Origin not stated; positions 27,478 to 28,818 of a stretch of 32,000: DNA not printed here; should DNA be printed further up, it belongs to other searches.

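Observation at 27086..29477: Translationally coupled triad of paralogous zinc-ribbon proteins, two of them tail-anchored in the membrane: candidate undescribed system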

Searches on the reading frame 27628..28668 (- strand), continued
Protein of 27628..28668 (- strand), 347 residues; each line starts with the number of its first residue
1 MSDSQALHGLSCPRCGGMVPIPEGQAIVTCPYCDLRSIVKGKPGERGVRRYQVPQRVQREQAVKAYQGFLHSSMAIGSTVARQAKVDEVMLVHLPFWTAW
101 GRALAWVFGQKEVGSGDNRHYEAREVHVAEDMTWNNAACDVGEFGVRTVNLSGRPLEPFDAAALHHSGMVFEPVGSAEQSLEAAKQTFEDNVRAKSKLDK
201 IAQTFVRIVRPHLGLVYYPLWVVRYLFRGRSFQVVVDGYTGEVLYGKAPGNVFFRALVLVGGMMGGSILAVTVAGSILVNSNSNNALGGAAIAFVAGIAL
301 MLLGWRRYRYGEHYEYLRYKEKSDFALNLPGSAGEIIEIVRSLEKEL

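Call 84: fold_search(model_id=the predicted structure, library=viral)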
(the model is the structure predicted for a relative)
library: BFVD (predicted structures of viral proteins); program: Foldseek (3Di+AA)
matches with E <= 10: 614; with E <= 0.001: 2
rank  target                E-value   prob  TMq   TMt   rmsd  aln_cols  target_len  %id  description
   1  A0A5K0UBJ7            1.4e-07  1.00  0.38  0.29  12.9       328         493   12  DnaJ-like subfamily C member 3 [Yasminevirus sp. GU-2018]
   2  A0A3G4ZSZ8            3.4e-07  1.00  0.32  0.32  10.7       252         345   13  DnaJ-like subfamily C member 3 [Edafosvirus sp.]
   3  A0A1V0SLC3            8.4e-03  0.25  0.14  0.19  21.0       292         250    9  Uncharacterized protein [Klosneuvirus KNV1]
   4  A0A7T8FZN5            1.7e-02  0.06  0.07  0.06  28.0       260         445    9  Glycoprotein [Soybean thrips rhabdo-like virus 1]
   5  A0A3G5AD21            2.1e-02  0.11  0.12  0.14  19.7       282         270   10  Uncharacterized protein [Hyperionvirus sp.]
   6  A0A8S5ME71            3.0e-02  0.21  0.11  0.10  12.6       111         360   10  Uncharacterized protein [Siphoviridae sp. ctYh54]
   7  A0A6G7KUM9            3.8e-02  0.60  0.18  0.35  15.2       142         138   11  (no name in the UniProt tables at hand)
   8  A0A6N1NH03            4.2e-02  0.06  0.10  0.12  19.7       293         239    8  Putative ORFan [Tupanvirus deep ocean]
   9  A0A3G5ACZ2            4.7e-02  0.15  0.14  0.20  15.5       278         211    6  Uncharacterized protein [Satyrvirus sp.]
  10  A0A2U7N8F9            5.0e-02  0.10  0.12  0.19  12.8       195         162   10  Uncharacterized protein [Pseudomonas phage PspYZU05]
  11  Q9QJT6                6.7e-02  0.02  0.06  0.05  28.7       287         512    7  Glycoprotein [Snakehead rhabdovirus]
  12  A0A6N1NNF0            7.5e-02  0.14  0.13  0.16  13.1       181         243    8  Putative ORFan [Tupanvirus deep ocean]
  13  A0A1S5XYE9            8.4e-02  0.09  0.10  0.14  17.2       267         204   10  (no name in the UniProt tables at hand)
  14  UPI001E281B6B         8.4e-02  0.07  0.10  0.08  22.1       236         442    7  (no name look-up for this kind of identifier)
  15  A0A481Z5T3            1.2e-01  0.16  0.15  0.11  16.1       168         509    7  Uncharacterized protein [Pithovirus LCPAC201]
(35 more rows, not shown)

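Call 86: find_related_loci(query=A5, collection=viral_contigs, flank=6000)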
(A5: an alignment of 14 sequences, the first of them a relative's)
Query A5 (347 aa) in viral_contigs; peptide patterns used: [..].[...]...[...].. (x = any residue, [..] = any of these).
26 stretches matched a pattern, but none encodes a relative of the query by tblastn (E <= 1e-3).

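Call 97: search_solved_structures(query=L030:7568-8701:+, max_evalue=0.001)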
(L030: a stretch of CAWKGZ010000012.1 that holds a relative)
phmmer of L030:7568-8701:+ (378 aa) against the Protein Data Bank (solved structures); distinct sequences matched with E-value up to 0.001: 9.
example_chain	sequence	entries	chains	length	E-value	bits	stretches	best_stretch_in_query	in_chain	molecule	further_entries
1byr_A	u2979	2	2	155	6e-20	74.9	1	235-374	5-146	PROTEIN (ENDONUCLEASE)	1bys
9lkx_K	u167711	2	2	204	1e-16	64.3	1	92-373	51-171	Mitochondrial cardiolipin hydrolase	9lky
4ggj_A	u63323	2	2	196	7.3e-16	61.4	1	249-374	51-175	Mitochondrial cardiolipin hydrolase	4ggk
4h4a_A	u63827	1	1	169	8.5e-11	44.8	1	90-170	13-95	Mitochondrial cardiolipin hydrolase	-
4gen_A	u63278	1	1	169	9.4e-11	44.6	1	91-170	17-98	Mitochondrial cardiolipin hydrolase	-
4gel_A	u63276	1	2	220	2.3e-10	43.4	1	90-170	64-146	Mitochondrial cardiolipin hydrolase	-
4gem_A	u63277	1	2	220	1.6e-09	40.6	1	90-170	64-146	Mitochondrial cardiolipin hydrolase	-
6ehi_A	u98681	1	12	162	2.1e-06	30.4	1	246-355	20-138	Nuclease NucT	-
7e0m_A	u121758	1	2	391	2.2e-05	27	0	86-212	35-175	Phospholipase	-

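Call 99: search_dna_similar(query=window:27628-28668:-, collection=plasmids, mode=protein, max_evalue=0.001, max_rows=10)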
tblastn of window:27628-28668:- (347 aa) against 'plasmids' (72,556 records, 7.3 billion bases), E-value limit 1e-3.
No match.

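Call 100: search_dna_similar(query=window:27628-28668:-, collection=phages, mode=protein, max_evalue=0.001, max_rows=10)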
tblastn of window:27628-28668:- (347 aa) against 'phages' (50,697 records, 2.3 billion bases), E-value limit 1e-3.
Records with a match: 1; places in all: 1; records where one place covers at least 80% of the query: 0.
Best place of each record, by identity: <60% 1.
By first word of the organism name: Bacteriophage 1.
By host as written in the record: - 1.
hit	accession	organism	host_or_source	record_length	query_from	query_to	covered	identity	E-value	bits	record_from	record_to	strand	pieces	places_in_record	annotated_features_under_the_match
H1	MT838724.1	Bacteriophage sp.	human fecal samples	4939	12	273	76%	21.6%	1e-7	59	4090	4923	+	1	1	record has no annotation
